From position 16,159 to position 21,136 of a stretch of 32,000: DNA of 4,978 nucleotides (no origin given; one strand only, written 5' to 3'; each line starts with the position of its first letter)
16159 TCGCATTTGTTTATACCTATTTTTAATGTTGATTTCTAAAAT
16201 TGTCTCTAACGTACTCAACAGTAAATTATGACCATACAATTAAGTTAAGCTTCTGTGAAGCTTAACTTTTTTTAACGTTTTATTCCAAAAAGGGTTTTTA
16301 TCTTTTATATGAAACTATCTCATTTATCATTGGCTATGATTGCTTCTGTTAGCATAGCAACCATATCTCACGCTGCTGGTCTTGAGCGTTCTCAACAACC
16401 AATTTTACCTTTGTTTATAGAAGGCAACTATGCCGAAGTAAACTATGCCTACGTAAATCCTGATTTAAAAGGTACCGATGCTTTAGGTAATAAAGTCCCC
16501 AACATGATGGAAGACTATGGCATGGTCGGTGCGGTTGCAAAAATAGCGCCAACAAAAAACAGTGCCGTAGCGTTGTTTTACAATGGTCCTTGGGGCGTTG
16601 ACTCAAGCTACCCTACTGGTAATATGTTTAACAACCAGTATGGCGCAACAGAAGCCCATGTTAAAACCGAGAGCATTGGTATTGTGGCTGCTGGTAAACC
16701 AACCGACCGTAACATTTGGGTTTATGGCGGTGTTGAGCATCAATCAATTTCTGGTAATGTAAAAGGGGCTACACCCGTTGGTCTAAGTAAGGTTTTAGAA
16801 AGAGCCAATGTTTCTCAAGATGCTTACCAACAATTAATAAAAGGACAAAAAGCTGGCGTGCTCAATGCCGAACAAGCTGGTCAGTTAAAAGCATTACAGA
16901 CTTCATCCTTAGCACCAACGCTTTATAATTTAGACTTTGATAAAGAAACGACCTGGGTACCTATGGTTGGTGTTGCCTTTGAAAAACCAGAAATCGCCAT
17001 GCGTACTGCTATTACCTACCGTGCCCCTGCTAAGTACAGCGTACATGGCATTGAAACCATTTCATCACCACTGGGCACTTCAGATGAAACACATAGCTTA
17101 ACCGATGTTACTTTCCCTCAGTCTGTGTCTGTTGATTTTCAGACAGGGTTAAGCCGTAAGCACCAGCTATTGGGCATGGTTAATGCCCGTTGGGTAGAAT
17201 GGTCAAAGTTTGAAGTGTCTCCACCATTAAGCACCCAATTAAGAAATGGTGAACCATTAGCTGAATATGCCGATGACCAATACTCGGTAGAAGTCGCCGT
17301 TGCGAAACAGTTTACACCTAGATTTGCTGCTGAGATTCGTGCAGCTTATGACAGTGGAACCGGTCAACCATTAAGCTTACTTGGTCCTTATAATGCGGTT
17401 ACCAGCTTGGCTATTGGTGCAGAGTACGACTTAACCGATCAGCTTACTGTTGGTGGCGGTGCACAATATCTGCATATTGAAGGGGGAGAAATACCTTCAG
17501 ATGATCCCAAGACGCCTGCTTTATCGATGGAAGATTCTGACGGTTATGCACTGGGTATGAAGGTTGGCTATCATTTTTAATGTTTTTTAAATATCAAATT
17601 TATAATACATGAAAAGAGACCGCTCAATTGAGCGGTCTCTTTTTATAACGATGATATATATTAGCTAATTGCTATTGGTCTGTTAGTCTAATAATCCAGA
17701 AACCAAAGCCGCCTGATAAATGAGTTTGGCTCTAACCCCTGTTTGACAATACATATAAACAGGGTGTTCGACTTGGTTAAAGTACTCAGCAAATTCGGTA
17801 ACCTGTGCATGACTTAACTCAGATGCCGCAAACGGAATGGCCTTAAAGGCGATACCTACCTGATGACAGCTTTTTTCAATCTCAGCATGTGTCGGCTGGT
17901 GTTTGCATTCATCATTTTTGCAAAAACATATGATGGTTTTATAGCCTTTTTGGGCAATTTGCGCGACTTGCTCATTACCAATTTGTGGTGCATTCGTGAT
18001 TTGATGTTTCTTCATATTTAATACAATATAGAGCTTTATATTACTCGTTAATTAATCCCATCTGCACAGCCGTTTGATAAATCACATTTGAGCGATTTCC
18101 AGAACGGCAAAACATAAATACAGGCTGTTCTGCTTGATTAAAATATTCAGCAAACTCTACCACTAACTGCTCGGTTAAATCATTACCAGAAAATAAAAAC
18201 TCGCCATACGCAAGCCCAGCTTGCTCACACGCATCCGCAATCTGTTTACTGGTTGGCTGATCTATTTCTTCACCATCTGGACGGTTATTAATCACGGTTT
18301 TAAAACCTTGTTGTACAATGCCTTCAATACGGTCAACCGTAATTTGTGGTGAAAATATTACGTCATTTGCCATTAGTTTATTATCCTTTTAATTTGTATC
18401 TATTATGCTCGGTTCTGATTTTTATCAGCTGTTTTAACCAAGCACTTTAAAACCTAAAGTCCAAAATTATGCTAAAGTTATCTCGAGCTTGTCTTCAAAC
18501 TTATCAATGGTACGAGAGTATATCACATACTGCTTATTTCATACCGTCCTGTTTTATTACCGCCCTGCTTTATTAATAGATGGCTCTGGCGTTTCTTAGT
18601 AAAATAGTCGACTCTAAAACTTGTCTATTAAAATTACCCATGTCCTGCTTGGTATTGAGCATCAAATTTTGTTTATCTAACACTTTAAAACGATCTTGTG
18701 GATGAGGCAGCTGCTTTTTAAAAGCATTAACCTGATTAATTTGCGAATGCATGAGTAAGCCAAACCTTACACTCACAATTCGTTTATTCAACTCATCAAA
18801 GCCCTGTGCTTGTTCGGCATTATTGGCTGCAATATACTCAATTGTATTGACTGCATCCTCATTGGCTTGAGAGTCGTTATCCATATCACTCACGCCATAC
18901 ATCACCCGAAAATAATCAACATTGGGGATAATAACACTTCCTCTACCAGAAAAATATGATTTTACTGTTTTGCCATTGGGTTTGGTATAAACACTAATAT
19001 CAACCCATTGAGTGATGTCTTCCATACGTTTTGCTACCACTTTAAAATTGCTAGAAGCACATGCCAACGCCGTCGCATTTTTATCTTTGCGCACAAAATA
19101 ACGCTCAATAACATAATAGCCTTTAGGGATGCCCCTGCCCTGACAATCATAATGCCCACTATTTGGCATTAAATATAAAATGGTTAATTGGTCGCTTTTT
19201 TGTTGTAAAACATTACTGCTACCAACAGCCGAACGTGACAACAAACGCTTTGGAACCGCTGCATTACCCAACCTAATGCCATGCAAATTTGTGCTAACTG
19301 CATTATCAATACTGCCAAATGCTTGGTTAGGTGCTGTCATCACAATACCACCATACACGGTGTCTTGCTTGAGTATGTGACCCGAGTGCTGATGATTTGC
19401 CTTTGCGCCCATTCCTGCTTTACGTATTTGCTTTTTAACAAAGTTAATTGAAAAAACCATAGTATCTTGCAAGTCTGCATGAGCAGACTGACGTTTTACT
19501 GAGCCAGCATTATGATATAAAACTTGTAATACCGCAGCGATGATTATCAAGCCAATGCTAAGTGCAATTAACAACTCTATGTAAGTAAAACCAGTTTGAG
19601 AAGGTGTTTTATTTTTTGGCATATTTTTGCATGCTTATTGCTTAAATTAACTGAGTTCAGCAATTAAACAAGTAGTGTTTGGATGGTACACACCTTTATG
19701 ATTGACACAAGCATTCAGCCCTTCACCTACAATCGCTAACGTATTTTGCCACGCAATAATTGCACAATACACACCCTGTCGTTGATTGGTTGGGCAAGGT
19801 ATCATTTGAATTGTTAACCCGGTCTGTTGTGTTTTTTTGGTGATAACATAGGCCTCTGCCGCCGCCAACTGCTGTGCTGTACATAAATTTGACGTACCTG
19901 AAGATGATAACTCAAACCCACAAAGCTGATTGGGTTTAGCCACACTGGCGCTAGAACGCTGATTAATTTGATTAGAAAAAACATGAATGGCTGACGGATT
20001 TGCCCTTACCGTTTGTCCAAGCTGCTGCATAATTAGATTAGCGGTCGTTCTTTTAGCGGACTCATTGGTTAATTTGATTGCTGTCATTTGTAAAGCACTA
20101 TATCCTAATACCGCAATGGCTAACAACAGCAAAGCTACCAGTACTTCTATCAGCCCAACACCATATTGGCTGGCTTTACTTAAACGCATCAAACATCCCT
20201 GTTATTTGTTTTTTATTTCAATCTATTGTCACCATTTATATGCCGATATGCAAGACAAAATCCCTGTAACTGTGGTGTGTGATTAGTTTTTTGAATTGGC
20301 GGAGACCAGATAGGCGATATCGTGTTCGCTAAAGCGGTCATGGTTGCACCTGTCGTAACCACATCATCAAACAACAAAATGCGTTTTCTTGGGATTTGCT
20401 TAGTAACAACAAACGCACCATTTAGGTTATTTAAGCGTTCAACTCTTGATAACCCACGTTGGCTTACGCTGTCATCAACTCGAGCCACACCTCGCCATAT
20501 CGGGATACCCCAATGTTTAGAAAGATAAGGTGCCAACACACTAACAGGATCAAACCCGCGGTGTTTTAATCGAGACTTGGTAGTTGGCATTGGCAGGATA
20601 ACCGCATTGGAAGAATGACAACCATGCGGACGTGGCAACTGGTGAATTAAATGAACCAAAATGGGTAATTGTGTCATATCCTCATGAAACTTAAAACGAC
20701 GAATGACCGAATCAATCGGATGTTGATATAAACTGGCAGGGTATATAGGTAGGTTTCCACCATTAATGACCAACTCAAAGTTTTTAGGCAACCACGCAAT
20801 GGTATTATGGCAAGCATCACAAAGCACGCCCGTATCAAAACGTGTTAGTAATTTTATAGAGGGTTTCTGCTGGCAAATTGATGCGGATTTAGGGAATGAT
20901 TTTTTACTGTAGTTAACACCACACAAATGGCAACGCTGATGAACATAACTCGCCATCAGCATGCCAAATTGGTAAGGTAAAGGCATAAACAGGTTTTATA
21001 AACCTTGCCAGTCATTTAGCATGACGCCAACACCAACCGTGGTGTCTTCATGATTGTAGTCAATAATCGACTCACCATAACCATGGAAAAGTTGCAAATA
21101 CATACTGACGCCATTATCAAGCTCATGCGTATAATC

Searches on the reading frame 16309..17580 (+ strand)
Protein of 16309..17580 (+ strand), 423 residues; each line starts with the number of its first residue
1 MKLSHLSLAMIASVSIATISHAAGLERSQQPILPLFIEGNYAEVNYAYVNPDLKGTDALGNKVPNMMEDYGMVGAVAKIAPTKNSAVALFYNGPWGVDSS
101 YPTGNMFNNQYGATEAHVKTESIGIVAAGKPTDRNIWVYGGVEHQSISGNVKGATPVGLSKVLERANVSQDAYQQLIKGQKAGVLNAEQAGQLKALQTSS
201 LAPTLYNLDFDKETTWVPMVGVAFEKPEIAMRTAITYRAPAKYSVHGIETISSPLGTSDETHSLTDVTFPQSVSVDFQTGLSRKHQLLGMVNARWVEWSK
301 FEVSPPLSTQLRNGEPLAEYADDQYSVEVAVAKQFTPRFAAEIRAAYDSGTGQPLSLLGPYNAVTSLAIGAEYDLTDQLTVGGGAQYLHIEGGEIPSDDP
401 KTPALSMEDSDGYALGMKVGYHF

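Call 42: search_protein_families(library=pfam, proteins=[window:16309-17580:+], max_evalue=0.00001)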
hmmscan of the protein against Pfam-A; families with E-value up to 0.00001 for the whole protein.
window:16309-17580:+ (423 aa): 1 family
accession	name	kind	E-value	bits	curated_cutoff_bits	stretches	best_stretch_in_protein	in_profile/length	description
PF03349.22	Toluene_X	-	2.1e-08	33.5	29.7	1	38-387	51-339/421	Outer membrane protein transport protein (OMPP1/FadL/TodX)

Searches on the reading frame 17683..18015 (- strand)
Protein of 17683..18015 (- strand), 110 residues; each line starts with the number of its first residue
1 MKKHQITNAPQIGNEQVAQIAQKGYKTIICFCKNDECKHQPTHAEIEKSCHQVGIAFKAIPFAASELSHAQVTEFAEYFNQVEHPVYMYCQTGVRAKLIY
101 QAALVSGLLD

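Call 68: search_protein_families(library=padloc, proteins=[window:17683-18015:-], max_evalue=0.001)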
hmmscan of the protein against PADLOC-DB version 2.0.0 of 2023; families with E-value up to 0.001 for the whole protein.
window:17683-18015:- (110 aa): 0 families

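Call 69: search_protein_families(library=ncbifam, proteins=[window:17683-18015:-], max_evalue=0.00001)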
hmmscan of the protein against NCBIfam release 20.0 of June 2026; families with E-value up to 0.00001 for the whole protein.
window:17683-18015:- (110 aa): 2 families
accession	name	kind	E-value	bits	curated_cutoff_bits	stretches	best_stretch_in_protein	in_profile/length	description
TIGR01244.1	TIGR01244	subfamily_domain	1.6e-19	70.2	85.85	1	6-100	9-103/135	TIGR01244 family sulfur transferase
NF040641.1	bifunc_ST_SDO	equivalog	2.1e-15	56.5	625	1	4-103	5-104/423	bifunctional sulfur transferase/dioxygenase Blh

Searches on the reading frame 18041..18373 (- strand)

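Call 69: search_protein_families(library=ncbifam, proteins=[window:18041-18373:-], max_evalue=0.00001)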
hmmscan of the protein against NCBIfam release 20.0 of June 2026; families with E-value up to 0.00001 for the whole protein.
window:18041-18373:- (110 aa): 2 families
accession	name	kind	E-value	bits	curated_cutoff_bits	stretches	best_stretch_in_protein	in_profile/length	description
TIGR01244.1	TIGR01244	subfamily_domain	1.1e-27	96.7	85.85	1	3-100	7-104/135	TIGR01244 family sulfur transferase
NF040641.1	bifunc_ST_SDO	equivalog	2.6e-19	69.4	625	1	3-100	5-102/423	bifunctional sulfur transferase/dioxygenase Blh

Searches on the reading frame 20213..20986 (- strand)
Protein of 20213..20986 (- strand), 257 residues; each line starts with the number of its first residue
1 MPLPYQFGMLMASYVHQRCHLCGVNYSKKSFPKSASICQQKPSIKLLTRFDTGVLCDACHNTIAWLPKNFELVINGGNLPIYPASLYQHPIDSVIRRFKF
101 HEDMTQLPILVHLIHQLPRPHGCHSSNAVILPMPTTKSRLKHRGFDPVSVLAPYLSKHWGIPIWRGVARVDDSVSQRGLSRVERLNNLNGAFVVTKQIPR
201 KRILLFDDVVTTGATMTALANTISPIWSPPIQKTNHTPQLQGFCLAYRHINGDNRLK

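Call 68: search_protein_families(library=padloc, proteins=[window:20213-20986:-], max_evalue=0.001)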
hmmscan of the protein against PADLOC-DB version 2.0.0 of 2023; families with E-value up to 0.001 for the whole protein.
window:20213-20986:- (257 aa): 3 families
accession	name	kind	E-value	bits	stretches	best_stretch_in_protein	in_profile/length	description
PDLC03928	PsyrT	-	1.9e-10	37.7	1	125-224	574-669/689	-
PDLC03962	ShosT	-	1.4e-05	23.1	1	126-223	91-194/237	-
PDLC02869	DpdF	-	0.00011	20.4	1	180-221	11-52/74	DpdF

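Call 69: search_protein_families(library=ncbifam, proteins=[window:20213-20986:-], max_evalue=0.00001)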
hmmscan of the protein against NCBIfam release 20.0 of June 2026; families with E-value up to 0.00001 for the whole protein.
window:20213-20986:- (257 aa): 2 families
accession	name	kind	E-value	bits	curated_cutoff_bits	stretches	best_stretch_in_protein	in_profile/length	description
TIGR00201.1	comF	subfamily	1.1e-19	71.1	233.55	1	54-223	13-175/190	ComF family protein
NF008616.0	PRK11595.1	equivalog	2.7e-16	59.7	304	1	85-221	68-208/227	DNA utilization protein GntX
